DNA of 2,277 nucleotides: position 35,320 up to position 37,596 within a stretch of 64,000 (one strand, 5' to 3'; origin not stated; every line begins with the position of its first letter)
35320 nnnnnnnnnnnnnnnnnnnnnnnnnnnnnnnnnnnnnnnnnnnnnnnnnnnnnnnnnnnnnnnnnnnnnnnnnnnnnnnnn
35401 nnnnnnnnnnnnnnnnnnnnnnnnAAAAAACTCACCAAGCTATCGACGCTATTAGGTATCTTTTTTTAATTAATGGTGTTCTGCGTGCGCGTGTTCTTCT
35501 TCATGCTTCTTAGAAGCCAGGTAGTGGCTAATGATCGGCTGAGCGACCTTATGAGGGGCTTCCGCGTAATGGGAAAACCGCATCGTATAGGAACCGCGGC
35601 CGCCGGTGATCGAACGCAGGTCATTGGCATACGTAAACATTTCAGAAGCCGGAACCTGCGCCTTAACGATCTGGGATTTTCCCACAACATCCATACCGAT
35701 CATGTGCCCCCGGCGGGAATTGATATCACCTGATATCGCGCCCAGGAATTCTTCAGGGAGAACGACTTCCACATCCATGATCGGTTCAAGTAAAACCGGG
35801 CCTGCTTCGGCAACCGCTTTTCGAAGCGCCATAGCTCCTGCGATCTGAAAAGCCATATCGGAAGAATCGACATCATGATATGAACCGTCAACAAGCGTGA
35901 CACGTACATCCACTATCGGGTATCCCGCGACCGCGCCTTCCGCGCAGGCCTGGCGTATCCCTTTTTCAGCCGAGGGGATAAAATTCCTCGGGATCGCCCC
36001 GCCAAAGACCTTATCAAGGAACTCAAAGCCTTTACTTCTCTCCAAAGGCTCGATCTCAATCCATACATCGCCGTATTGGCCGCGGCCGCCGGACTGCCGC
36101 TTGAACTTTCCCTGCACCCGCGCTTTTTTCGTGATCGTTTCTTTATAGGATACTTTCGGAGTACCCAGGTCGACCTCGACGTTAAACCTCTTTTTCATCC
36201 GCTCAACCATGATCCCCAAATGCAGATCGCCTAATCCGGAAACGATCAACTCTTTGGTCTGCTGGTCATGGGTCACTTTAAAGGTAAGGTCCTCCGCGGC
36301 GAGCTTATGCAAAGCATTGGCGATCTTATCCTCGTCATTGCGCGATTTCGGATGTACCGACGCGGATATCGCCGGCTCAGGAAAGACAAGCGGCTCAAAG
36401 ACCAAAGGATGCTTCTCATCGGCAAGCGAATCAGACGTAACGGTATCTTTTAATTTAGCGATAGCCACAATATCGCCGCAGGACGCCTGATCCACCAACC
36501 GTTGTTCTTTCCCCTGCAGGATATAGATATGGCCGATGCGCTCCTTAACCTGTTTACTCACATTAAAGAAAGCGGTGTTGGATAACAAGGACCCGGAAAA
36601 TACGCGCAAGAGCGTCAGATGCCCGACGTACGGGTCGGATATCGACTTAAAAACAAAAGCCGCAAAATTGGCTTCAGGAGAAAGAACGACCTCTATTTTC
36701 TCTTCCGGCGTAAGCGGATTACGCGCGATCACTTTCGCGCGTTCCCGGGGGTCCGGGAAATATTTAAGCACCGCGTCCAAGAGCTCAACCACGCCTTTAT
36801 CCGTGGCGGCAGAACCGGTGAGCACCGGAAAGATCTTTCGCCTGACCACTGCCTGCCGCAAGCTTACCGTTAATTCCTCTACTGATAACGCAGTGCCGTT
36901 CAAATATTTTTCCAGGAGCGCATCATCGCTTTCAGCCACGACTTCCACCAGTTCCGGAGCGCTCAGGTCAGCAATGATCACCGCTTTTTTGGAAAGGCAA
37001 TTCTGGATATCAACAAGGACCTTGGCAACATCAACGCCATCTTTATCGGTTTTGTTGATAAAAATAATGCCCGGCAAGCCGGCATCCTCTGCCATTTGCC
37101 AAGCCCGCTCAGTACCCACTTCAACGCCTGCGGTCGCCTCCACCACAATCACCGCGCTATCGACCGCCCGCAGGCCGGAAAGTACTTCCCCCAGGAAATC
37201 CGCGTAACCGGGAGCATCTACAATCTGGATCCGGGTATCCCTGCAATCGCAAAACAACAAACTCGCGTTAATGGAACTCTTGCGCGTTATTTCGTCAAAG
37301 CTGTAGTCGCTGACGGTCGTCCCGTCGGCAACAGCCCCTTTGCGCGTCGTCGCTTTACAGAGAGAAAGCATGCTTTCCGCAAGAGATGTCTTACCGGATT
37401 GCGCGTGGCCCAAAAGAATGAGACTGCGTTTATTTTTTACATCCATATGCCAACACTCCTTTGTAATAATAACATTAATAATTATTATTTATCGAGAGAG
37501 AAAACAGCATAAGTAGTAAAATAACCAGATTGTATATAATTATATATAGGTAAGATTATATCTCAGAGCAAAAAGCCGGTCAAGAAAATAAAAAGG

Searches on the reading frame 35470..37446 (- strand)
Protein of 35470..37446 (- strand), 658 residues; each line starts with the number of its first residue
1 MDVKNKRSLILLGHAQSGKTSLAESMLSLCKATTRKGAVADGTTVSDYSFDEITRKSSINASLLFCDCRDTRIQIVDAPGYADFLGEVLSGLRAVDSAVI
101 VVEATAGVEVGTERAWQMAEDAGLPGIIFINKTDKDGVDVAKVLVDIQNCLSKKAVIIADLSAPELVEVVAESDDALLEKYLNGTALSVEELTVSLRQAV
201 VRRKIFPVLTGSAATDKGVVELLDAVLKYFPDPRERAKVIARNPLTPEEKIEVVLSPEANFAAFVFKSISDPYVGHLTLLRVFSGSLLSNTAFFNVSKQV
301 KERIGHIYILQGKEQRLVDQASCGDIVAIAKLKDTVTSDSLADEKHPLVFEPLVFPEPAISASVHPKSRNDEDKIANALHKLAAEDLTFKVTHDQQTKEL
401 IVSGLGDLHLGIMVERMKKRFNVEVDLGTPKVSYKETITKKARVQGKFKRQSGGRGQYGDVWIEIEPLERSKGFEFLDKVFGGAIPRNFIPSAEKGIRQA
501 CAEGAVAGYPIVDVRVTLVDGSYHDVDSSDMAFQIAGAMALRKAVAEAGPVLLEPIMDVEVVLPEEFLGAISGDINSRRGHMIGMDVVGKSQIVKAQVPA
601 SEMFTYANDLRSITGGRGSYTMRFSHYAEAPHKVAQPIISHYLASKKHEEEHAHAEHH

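Call 20: search_protein_families(library=pfam, proteins=[window:35470-37446:-], max_evalue=0.001)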
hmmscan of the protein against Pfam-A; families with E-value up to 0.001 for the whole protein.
window:35470-37446:- (658 aa): 7 families
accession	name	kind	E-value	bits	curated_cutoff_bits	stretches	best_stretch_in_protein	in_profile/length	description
PF03764.24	EFG_IV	-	2.8e-46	156.6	24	1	430-548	1-120/121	Elongation factor G, domain IV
PF00009.33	GTP_EFTU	-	1.4e-38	132.8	26.5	1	5-231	2-187/188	Elongation factor Tu GTP binding domain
PF00679.30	EFG_C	-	2.5e-28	98.3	27.9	1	551-636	1-87/89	Elongation factor G C-terminus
PF14492.12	EFG_III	-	2.6e-28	98.3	27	1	355-428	1-74/75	Elongation Factor G, domain III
PF22042.2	EF-G_D2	-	3e-14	53.3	27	1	261-342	2-82/84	Elongation factor G domain 2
PF03144.31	GTP_EFTU_D2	-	2e-07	31.8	30.3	1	275-341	1-72/73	Elongation factor Tu domain 2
PF16658.11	RF3_C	-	9.5e-07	29.1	40.1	1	357-450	8-104/132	Class II release factor RF3, C-terminal domain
